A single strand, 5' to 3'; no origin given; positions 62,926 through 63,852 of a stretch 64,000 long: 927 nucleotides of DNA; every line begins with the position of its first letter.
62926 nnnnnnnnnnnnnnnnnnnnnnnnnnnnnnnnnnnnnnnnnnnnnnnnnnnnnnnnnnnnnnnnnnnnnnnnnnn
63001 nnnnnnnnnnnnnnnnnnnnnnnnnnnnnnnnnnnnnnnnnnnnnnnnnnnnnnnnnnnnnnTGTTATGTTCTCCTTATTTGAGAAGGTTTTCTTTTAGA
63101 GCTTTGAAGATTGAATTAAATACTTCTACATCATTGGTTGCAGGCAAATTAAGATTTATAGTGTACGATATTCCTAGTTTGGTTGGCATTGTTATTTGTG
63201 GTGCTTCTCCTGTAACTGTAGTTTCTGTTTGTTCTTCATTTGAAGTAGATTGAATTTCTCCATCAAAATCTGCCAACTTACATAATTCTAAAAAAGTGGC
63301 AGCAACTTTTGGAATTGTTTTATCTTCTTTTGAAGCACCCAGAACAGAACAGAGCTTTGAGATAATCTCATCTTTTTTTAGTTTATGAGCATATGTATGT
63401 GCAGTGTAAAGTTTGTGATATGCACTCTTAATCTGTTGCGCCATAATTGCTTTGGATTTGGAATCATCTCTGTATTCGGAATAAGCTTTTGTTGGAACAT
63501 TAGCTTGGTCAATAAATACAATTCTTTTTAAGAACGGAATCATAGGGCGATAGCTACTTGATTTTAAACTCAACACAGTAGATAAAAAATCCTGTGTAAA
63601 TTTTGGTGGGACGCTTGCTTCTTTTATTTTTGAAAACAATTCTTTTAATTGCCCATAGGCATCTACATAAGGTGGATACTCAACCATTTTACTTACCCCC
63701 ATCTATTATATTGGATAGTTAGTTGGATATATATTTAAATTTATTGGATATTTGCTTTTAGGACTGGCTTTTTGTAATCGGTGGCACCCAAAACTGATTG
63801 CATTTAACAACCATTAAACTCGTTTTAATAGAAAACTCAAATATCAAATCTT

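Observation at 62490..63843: AT-rich two-gene cassette with a HEPN (Rx4H) protein and an unknown partner, preceded by TTGGATA repeats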

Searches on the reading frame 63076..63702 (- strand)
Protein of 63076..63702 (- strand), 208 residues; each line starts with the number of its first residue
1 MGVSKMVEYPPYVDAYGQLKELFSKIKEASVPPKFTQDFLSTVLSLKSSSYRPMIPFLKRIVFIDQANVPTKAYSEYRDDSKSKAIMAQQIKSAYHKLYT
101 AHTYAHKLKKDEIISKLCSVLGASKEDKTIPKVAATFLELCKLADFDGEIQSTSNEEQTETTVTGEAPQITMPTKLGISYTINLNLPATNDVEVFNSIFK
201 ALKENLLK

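Call 4: search_protein_families(library=pfam, proteins=[window:63076-63702:-], max_evalue=1)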
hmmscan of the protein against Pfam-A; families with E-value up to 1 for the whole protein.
window:63076-63702:- (208 aa): 3 families
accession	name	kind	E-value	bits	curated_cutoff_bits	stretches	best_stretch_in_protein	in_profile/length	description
PF17278.7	DUF5343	-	4.4e-48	163.6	27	1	11-149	1-138/140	Family of unknown function (DUF5343)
PF23654.1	ARM_LIN_2nd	-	0.013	15.6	27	1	86-139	25-78/164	E3 ubiquitin-protein ligase LIN-like, ARM repeat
PF08314.17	Sec39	-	0.042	12.7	22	1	63-178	254-373/753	Secretory pathway protein Sec39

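Call 5: search_protein_families(library=padloc, proteins=[window:63076-63702:-], max_evalue=1)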
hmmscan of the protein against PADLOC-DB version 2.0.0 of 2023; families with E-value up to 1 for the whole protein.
window:63076-63702:- (208 aa): 2 families
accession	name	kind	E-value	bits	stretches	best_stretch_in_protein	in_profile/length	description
PDLC04589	PDC-M34A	-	2.5e-53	179.5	1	9-206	4-207/208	-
PDLC04588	PDC-M34A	-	5.5e-28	96.1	1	12-207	61-259/260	-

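Call 6: search_protein_families(library=ncbifam, proteins=[window:63076-63702:-], max_evalue=1)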
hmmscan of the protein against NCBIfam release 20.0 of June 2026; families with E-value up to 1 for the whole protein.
window:63076-63702:- (208 aa): 0 families

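Call 11: find_homologous_proteins(query=window:63076-63702:-)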
Query window:63076-63702:- (208 aa): 1325 proteins with E <= 0.001 among 1407 candidates; the best 120 are listed.
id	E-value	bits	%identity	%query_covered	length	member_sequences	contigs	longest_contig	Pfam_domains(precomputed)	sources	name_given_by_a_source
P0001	3.7e-126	436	100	98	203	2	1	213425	PF17278.8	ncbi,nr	ncbi:DUF5343 domain-containing protein [Candidatus Woesearchaeota archaeon]|nr:DUF5343 domain-contai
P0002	8.6e-113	393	87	100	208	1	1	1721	PF17278.8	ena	-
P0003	3.1e-103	362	83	98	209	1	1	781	PF17278.8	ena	-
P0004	5.7e-99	348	80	98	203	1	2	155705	PF17278.8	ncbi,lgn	-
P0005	6.1e-99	348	80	98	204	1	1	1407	PF17278.8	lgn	-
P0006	4.4e-97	341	76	100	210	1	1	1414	PF17278.8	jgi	-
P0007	1.7e-96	340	83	94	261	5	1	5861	PF17278.8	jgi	jgi:hypothetical protein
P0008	4.9e-95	335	78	98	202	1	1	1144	PF17278.8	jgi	jgi:hypothetical protein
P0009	1.9e-94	333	78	98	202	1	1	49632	PF17278.8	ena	-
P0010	1.2e-93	330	75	98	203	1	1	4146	PF17278.8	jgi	jgi:hypothetical protein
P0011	2.4e-93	329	76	99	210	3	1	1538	PF17278.8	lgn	-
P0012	6.3e-93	328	76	99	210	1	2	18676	PF17278.8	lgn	-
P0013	6.8e-92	325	78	98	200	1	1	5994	PF17278.8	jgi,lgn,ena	-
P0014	9.0e-92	324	77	98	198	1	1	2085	PF17278.8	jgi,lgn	-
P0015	6.7e-91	321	74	98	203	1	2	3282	PF17278.8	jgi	jgi:hypothetical protein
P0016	1.1e-90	321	77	97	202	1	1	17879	PF17278.8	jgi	jgi:hypothetical protein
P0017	1.4e-90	320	75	98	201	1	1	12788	PF17278.8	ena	-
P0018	2.5e-90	319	73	97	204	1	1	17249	PF17278.8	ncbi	-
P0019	6.7e-90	318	75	98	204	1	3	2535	PF17278.8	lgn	-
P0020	1.1e-89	317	74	98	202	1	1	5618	PF17278.8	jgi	jgi:hypothetical protein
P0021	3.8e-89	316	73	98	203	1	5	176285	PF17278.8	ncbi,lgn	-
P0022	8.7e-89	314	74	97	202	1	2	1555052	PF17278.8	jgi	jgi:hypothetical protein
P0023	2.0e-88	313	73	98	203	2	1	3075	PF17278.8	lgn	-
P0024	3.3e-88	313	72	98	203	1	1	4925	PF17278.8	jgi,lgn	jgi:hypothetical protein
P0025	6.7e-88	312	70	98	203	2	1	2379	PF17278.8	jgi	jgi:hypothetical protein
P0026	4.6e-87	309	73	98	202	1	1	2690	PF17278.8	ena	-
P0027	3.2e-86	306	71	98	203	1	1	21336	PF17278.8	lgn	-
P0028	4.9e-86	305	71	98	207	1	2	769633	PF17278.8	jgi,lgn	jgi:hypothetical protein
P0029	1.7e-85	304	72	98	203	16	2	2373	PF17278.8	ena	-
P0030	1.0e-84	301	70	98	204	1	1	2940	PF17278.8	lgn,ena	-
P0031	1.4e-84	301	71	97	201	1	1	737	PF17278.8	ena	-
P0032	1.7e-83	297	69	98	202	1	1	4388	PF17278.8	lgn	-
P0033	2.4e-81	290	68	98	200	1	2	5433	PF17278.8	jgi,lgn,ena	-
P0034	2.5e-80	287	67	98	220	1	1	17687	PF17278.8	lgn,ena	-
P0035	1.4e-79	284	68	98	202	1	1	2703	PF17278.8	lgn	-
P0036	9.0e-79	282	65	98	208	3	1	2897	PF17278.8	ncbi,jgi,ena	-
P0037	2.0e-78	281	65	98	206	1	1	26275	PF17278.8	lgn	-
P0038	1.3e-76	275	65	97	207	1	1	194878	PF17278.8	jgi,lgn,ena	jgi:hypothetical protein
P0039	3.3e-76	273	63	98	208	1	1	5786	PF17278.8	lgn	-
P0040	1.1e-75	272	64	98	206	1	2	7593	PF17278.8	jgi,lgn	-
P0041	1.4e-75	271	62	98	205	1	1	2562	PF17278.8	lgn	-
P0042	1.5e-75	271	65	98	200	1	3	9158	PF17278.8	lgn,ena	-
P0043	1.6e-75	271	63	98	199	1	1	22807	PF17278.8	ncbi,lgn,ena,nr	ncbi:DUF5343 domain-containing protein [Patescibacteria group bacterium]|nr:DUF5343 domain-containin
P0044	3.4e-75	270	65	98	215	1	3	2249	PF17278.8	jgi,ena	-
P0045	4.8e-75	270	65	98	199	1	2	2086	PF17278.8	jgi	jgi:hypothetical protein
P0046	6.5e-75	269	65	98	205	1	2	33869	PF17278.8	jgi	jgi:Family of unknown function (DUF5343)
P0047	7.2e-75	269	63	98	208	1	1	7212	PF17278.8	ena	-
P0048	1.6e-74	268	61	98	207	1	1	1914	PF17278.8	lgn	-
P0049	5.2e-74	266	63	98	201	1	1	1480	PF17278.8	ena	-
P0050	6.9e-74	266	59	98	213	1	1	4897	PF17278.8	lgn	-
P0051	8.5e-74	266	63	98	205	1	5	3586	PF17278.8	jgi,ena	-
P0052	1.1e-73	265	64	98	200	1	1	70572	PF17278.8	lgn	-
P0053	4.4e-73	263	61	98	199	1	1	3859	PF17278.8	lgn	-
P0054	5.7e-73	263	60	97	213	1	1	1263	PF17278.8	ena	-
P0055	8.3e-73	262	61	98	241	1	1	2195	PF17278.8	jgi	jgi:hypothetical protein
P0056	1.2e-72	262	62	99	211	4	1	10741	PF17278.8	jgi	jgi:hypothetical protein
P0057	1.6e-72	261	63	98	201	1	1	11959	PF17278.8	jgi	jgi:hypothetical protein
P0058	2.1e-72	261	65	98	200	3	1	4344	PF17278.8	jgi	jgi:uncharacterized protein YqiB (DUF1249 family)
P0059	2.3e-72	261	62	98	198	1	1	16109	PF17278.8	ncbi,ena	-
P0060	2.4e-72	261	64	97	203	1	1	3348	PF17278.8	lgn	-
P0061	4.0e-72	260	63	98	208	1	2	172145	PF17278.8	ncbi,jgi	-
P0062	7.4e-72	259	62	98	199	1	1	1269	PF17278.8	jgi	-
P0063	9.0e-72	259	61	97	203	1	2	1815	PF17278.8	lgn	-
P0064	1.4e-71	258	63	98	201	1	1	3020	PF17278.8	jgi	-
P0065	2.4e-71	258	62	98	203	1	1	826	PF17278.8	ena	-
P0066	2.4e-71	258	65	98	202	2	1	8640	PF17278.8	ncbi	-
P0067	3.1e-71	257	61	98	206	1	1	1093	PF17278.8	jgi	jgi:hypothetical protein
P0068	3.3e-71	257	63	98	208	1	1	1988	PF17278.8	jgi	jgi:hypothetical protein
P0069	4.1e-71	257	62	98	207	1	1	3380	PF17278.8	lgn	-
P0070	4.9e-71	257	60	98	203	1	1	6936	PF17278.8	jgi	-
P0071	7.0e-71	256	58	100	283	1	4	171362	PF17278.8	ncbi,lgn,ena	-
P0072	1.2e-70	255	63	98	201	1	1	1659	PF17278.8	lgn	-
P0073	1.4e-70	255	62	98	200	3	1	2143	PF17278.8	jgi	jgi:hypothetical protein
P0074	1.4e-70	255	61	97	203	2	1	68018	PF17278.8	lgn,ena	-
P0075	1.4e-70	255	60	97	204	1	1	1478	PF17278.8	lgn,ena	-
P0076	2.1e-70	255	59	99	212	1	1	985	PF17278.8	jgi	jgi:hypothetical protein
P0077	5.3e-70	253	64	94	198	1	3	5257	PF17278.8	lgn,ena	-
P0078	8.3e-70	253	58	97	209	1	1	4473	PF17278.8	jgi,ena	-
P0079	1.2e-69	252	58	99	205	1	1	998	PF17278.8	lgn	-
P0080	1.5e-69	252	62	98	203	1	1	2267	PF17278.8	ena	-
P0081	1.6e-69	252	62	98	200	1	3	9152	PF17278.8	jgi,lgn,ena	-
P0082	1.6e-69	252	62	98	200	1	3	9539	PF17278.8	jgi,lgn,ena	-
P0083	1.9e-69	251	62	98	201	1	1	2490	PF17278.8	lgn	-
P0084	2.1e-69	251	62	98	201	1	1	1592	PF17278.8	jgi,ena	-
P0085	2.1e-69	251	60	97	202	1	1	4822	PF17278.8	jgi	jgi:hypothetical protein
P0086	3.1e-69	251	58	98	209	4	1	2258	PF17278.8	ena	-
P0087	3.1e-69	251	60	98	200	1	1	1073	PF17278.8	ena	-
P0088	3.3e-69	251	60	97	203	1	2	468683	PF17278.8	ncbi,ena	-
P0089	3.4e-69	251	61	98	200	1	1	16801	PF17278.8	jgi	jgi:hypothetical protein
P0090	4.6e-69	250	58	98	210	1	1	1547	PF17278.8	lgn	-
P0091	7.2e-69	250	61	97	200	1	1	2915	PF17278.8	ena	-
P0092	7.7e-69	249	61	97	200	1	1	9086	PF17278.8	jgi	jgi:hypothetical protein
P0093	8.1e-69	249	61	98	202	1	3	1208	PF17278.8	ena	-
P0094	1.2e-68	249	61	98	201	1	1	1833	PF17278.8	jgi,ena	-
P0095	1.3e-68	249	58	97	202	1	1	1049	PF17278.8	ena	-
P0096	1.3e-68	249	59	96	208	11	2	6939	PF17278.8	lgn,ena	-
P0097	1.4e-68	249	62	98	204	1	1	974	PF17278.8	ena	-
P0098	1.5e-68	248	58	98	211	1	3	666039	PF17278.8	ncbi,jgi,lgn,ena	-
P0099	1.6e-68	248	60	98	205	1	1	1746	PF17278.8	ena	-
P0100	2.2e-68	248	60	98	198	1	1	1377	PF17278.8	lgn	-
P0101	2.3e-68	248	60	96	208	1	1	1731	PF17278.8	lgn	-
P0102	2.3e-68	248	60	98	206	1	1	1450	PF17278.8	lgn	-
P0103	2.4e-68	248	61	98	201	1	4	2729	PF17278.8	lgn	-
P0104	2.4e-68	248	63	98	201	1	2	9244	PF17278.8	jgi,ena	-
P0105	3.2e-68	247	60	98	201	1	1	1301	PF17278.8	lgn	-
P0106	3.8e-68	247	58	97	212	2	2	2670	PF17278.8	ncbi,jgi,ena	-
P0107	4.3e-68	247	63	98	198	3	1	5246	PF17278.8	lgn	-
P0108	4.4e-68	247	61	98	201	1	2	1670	PF17278.8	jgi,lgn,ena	-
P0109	5.4e-68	247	60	97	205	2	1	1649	PF17278.8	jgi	jgi:hypothetical protein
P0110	5.7e-68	247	62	98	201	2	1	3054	PF17278.8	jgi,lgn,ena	jgi:hypothetical protein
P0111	6.2e-68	246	58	98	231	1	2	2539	PF17278.8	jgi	jgi:hypothetical protein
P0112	6.5e-68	246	58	98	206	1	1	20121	PF17278.8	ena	-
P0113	6.9e-68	246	60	97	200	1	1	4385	PF17278.8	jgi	jgi:hypothetical protein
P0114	8.2e-68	246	61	98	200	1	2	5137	PF17278.8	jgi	jgi:hypothetical protein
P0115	9.0e-68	246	57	97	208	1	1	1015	PF17278.8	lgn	-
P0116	1.3e-67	245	56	97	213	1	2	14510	PF17278.8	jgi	jgi:hypothetical protein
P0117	1.4e-67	245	60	98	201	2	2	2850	PF17278.8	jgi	-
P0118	1.4e-67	245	59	96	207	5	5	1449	PF17278.8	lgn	-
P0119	1.6e-67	245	59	97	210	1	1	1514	PF17278.8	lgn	-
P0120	1.7e-67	245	57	99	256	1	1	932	PF17278.8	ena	-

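Call 20: find_related_loci(query=A1, collection=genome_contigs, flank=6000)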
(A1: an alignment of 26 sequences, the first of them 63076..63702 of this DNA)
Query A1 (208 aa) in genome_contigs; peptide patterns used: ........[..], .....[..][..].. (x = any residue, [..] = any of these).
241 stretches matched a pattern; 237 encode a relative of the query (tblastn E <= 1e-3); the best 80 are kept; 80 distinct loci.
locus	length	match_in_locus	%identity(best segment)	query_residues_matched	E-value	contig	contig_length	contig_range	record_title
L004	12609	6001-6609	80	6-208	1e-107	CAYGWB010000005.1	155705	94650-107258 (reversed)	MAG TPA_asm: uncultured archaeon isolate ERP119294_co2_105 genome assembly, contig: k141_2997522, whole genome shotgun s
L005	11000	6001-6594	62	6-208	2e-80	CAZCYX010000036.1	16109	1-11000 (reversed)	MAG TPA_asm: uncultured Candidatus Bathyarchaeia archaeon isolate binchicken_co187_15 genome assembly, contig: NODE_474_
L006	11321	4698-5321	63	6-208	2e-80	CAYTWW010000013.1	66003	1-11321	MAG TPA_asm: uncultured Methanosarcinales archaeon isolate SRP167436_co1_14 genome assembly, contig: NODE_457_length_660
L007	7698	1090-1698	65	5-208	4e-80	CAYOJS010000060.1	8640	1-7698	MAG TPA_asm: uncultured Methanosarcinales archaeon isolate SRP050083_co3_649 genome assembly, contig: NODE_8545_length_8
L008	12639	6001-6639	58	2-208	1e-78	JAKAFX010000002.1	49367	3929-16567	MAG: Thermoplasmata archaeon isolate WY2.bin136 NODE_870_length_49367_cov_4.531560, whole genome shotgun sequence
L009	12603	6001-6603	60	6-207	1e-77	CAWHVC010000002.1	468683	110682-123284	MAG: Candidatus Bathyarchaeota archaeon isolate MFD02416.bin.1.252 genome assembly, contig: contig_57400, whole genome s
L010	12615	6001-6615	59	2-208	7e-77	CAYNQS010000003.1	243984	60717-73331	MAG TPA_asm: uncultured Candidatus Bathyarchaeia archaeon isolate SRP323688_co1_271 genome assembly, contig: NODE_78_len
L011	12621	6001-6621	56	6-208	7e-76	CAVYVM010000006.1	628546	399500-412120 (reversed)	MAG: uncultured Acidobacteriaceae bacterium isolate MFD03346.bin.1.74 genome assembly, contig: contig_42535, whole genom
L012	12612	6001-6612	59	5-207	3e-75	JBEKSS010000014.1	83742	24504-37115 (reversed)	MAG: Candidatus Bathyarchaeia archaeon isolate SPRUCE 53 SPRUCE_53_14, whole genome shotgun sequence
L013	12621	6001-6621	57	4-207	4e-74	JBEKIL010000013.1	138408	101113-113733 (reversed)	MAG: Bacteroidota bacterium isolate SPRUCE 29 SPRUCE_29_13, whole genome shotgun sequence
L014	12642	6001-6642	56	6-207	4e-74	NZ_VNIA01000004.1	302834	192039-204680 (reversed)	Tenacibaculum adriaticum strain DSM 18961 Ga0215666_104, whole genome shotgun sequence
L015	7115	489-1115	55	7-207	1e-73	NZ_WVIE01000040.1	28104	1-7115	Myxacorys almedinensis A NODE_40_length_28104_cov_13.187391, whole genome shotgun sequence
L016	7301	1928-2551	55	8-208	1e-72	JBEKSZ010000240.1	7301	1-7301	MAG: Candidatus Acidiferrum sp. isolate SPRUCE 546 SPRUCE_546_240, whole genome shotgun sequence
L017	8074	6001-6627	54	7-207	2e-72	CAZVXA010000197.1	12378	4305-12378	MAG TPA_asm: uncultured bacterium isolate SRP319275_co3_141 genome assembly, contig: NODE_5412_length_12378_cov_78.65438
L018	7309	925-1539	55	6-208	5e-72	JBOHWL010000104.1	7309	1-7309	MAG: Candidatus Binataceae bacterium isolate TC-S_metabat2.bin.194 k127_2510104, whole genome shotgun sequence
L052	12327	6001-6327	90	7-115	9e-63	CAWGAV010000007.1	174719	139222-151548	MAG: uncultured delta proteobacterium isolate MFD04408.bin.3.102 genome assembly, contig: contig_14066, whole genome sho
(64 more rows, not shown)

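Call 23: predict_structure(alignment_id=A1)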
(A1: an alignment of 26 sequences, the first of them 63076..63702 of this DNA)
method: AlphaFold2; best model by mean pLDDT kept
length: 208 residues; sequences in the alignment: 26
mean_pLDDT: 77.6   pTM: 0.64
mean pLDDT of the five models: 77.6, 77.4, 76.6, 76.3, 75.5
residues with pLDDT >= 90: 94; 70-90: 59; 50-70: 18; < 50: 37
segments of 3 or more residues with pLDDT < 50: 1-4, 150-181
pLDDT, mean of each block of 10 residues (from residue 1): 64 80 90 90 87 91 94 93 92 93 91 93 89 92 78 33 34 38 63 75 67
secondary structure, 60 per line:
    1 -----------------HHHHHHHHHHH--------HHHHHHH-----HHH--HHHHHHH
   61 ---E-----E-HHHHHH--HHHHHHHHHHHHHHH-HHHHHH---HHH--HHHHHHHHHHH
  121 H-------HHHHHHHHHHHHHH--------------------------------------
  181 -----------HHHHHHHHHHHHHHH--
elements in order: H18-28 H37-43 H54-60 H72-77 H80-94 H96-101 H110-121 H129-142 H192-206

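Call 25: find_related_loci(query=window:63076-63702:-, collection=metagenome_contigs, flank=4000)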
Query window:63076-63702:- (208 aa) in metagenome_contigs; peptide patterns used: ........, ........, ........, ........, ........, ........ (x = any residue, [..] = any of these).
154 stretches matched a pattern; 7 encode a relative of the query (tblastn E <= 1e-3); 7 distinct loci.
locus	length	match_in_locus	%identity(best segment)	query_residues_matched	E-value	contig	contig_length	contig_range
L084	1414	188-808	76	1-208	3e-114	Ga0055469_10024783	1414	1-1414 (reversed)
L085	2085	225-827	77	3-208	3e-109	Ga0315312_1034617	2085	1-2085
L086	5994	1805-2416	77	2-208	4e-102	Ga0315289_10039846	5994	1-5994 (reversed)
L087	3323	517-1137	70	2-208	2e-95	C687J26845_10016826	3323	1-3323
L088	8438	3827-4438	59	5-207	8e-77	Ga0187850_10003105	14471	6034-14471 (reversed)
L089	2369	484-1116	58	2-208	6e-77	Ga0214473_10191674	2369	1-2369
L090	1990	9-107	94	175-207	2e-15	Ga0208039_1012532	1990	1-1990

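Call 30: fold_search(model_id=the predicted structure, library=pdb)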
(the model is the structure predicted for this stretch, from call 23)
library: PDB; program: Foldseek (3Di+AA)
matches with E <= 10: 86; with E <= 0.001: 0
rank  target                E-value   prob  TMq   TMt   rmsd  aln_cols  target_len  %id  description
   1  5n9d_A                2.1e+00  0.09  0.18  0.05  12.9       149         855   14  Crystal Structure of Drosophila DHX36 helicase in complex with GGGTTAGGGT (released 2018-03-14)
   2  2qu0_A                2.6e+00  0.06  0.16  0.22  13.1       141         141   13  Crystal structure determination of sheep methemoglobin at 2.7 Angstrom resolution (released 2008-08-05)
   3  8i8b_F                2.6e+00  0.04  0.14  0.14  28.3       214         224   11  Outer shell and inner layer structures of Autographa californica multiple nucleopolyhedrovirus (AcMNPV) (released 2023-12-13)
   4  6za7_B                2.7e+00  0.11  0.25  0.23  11.7       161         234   12  Structure of the apo transcriptional repressor Atu1419 (VanR) from agrobacterium fabrum (released 2020-12-02)
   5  5n9d_B                3.3e+00  0.08  0.22  0.07  12.9       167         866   14  Crystal Structure of Drosophila DHX36 helicase in complex with GGGTTAGGGT (released 2018-03-14)
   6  8qzp_C                3.3e+00  0.02  0.14  0.09  19.1       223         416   15  Structure of the non-mitochondrial citrate synthase from Ananas comosus (released 2024-07-24)
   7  1puo_A                3.5e+00  0.06  0.18  0.25  11.3       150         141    9  Crystal structure of Fel d 1- the major cat allergen (released 2003-10-14)
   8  6hys_C                3.5e+00  0.06  0.18  0.07  13.2       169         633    9  Crystal structure of DHX8 helicase domain bound to ADP at 2.6 angstrom (released 2019-08-28)
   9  5chl_B                3.5e+00  0.05  0.16  0.18  13.0       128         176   12  Structural basis of H2A.Z recognition by YL1 histone chaperone component of SRCAP/SWR1 chromatin remodeling complex (released 2016-03-09)
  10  1f5p_A                3.5e+00  0.04  0.15  0.20  15.4       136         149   12  2.9 ANGSTROM CRYSTAL STRUCTURE OF LAMPREY HEMOGLOBIN THAT HAS BEEN EXPOSED TO CARBON MONOXIDE. (released 2000-06-28)
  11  1nog                  3.5e+00  0.03  0.14  0.17  15.1       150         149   12  Crystal Structure of Conserved Protein 0546 from Thermoplasma Acidophilum (released 2003-07-29)
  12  6z74_B                3.7e+00  0.08  0.22  0.20  11.7       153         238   12  Structure of the transcriptional repressor Atu1419 (VanR) in complex with a fortuitous citrate from agrobacterium fabr (released 2020-12-02)
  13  5z58_x                3.7e+00  0.07  0.16  0.08  11.3       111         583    8  Cryo-EM structure of a human activated spliceosome (early Bact) at 4.9 angstrom. (released 2018-09-19)
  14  6vvo_E                3.9e+00  0.03  0.13  0.09  14.5       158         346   14  Structure of the human clamp loader (Replication Factor C, RFC) bound to the sliding clamp (Proliferating Cell Nuclear (released 2020-02-26)
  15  8i0r_S                4.1e+00  0.07  0.16  0.07  12.2       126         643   10  The cryo-EM structure of human Bact-I complex (released 2024-07-31)
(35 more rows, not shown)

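Call 32: search_solved_structures(query=A1, max_evalue=10, show_alignments=2)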
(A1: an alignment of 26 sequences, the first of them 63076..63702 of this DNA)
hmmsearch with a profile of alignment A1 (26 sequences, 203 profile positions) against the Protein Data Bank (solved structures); distinct sequences matched with E-value up to 10: 0.

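Call 45: search_protein_families(library=padloc, alignment_id=A3, max_evalue=0.00001)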
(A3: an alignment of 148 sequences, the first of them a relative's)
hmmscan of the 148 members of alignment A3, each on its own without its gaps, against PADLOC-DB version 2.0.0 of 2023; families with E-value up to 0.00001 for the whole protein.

A. member 1, L004:5420-5809:+ (130 aa): 1 family
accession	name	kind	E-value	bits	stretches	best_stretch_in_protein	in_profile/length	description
PDLC04899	PDC-S07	-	3.5e-17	60.3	1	1-111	3-117/135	-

B. families by the number of members that match (of 148 scanned): 233 families (the first 25 are shown)
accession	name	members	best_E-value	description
PDLC04135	mad3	3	3.9e-56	mads_3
PDLC04134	mad2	2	3.2e-52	mads_2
PDLC02959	RT-Protease_XI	2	6.8e-19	single gene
PDLC02960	RT-Protease_XI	2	8.4e-18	single gene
PDLC02980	AriA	2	7.2e-16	-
PDLC03859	LmuB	2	5.5e-09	-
PDLC03019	MTase_I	1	2.3e-224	Type I methyltransferase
PDLC03363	MTase_II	1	3e-140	Type II methyltransferase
PDLC02990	DarG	1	1.3e-135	-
PDLC03035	MTase_I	1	3.5e-131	Type I methyltransferase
PDLC03759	RT_UG21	1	8.7e-127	DRT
PDLC04916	PDC-S11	1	2.2e-123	-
PDLC03240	MTase_II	1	2.1e-122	Type II methyltransferase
PDLC04919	PDC-S13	1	6.6e-119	-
PDLC04936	PDC-S15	1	6.5e-108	-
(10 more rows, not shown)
